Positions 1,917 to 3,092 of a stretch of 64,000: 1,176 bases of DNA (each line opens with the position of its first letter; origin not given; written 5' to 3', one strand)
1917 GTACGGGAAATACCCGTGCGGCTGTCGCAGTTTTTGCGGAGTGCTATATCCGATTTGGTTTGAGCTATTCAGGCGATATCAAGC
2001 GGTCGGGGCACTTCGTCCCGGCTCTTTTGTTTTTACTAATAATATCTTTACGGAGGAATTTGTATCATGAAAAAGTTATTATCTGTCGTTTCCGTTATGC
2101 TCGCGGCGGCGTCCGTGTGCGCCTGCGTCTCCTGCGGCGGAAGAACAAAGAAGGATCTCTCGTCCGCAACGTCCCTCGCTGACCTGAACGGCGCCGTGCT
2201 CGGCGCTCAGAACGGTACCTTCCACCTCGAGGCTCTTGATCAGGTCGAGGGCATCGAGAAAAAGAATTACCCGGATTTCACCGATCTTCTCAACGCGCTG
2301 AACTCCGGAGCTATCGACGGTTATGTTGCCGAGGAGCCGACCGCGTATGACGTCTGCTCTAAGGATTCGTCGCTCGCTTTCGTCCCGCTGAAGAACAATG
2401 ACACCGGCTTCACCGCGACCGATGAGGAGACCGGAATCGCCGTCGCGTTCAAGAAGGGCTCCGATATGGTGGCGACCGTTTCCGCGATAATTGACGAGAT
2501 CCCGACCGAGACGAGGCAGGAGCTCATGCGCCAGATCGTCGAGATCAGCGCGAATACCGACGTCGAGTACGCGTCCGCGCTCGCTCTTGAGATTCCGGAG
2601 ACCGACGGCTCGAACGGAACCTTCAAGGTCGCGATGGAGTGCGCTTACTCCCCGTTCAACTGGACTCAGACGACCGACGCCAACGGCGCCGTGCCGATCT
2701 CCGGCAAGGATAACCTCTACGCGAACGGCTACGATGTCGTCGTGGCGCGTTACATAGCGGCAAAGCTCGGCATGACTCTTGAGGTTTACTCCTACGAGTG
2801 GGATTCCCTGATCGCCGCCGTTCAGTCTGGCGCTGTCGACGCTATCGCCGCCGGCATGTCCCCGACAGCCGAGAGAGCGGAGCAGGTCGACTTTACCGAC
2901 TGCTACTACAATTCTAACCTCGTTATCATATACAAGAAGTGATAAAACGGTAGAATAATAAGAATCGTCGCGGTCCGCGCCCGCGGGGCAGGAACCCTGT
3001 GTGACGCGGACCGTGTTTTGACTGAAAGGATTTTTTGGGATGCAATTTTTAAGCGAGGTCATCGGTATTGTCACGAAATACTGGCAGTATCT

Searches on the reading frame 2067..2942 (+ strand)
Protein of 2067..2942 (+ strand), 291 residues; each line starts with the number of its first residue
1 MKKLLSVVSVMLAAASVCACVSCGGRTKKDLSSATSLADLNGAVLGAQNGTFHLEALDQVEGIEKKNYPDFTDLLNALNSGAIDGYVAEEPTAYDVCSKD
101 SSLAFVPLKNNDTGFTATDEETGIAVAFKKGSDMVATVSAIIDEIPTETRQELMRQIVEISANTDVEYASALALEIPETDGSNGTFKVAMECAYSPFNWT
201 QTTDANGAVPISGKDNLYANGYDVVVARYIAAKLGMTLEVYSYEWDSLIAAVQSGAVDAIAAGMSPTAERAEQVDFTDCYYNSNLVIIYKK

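Call 88: find_encoding_contigs(protein=window:2067-2942:+, flank=10000, max_places=2)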
Protein window:2067-2942:+ (291 aa): 23 contigs read that carry it; 2 places shown.
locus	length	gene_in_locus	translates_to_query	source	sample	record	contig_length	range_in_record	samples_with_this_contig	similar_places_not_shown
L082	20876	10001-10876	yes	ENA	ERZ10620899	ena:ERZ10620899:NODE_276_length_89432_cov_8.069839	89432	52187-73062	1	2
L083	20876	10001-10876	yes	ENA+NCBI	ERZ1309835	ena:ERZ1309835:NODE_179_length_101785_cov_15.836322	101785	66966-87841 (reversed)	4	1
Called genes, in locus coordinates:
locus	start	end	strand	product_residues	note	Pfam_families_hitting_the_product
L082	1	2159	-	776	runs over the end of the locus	-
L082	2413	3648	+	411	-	PF17389:Bac_rhamnosid6H (weak), PF22422:MGH1-like_GH, PF01204:Trehalase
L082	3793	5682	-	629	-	PF00664:ABC_membrane, PF00005:ABC_tran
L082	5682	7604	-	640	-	PF00664:ABC_membrane, PF00005:ABC_tran, PF02463:SMC_N (faint)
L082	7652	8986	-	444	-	PF13440:Polysacc_synt_3 (weak), PF01554:MatE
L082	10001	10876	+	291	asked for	PF00497:SBP_bac_3, PF10613:Lig_chan-Glu_bd (weak)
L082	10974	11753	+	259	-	PF00528:BPD_transp_1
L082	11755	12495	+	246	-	PF02463:SMC_N (weak), PF09818:ABC_ATPase (faint), PF00005:ABC_tran, PF13304:AAA_21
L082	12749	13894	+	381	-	PF12844:HTH_19, PF13560:HTH_31, PF01381:HTH_3, PF13428:TPR_14 (faint)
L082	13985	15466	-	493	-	PF13616:Rotamase_3, PF00639:Rotamase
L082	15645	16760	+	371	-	PF01594:AI-2E_transport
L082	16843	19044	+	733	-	PF16875:Glyco_hydro_36N, PF02065:Melibiase, PF16874:Glyco_hydro_36C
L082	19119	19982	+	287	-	PF02311:AraC_binding (weak), PF00165:HTH_AraC, PF12833:HTH_18, PF00165:HTH_AraC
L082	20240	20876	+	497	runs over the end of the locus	-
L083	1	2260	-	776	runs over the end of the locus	-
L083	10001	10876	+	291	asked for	PF00497:SBP_bac_3, PF10613:Lig_chan-Glu_bd (weak)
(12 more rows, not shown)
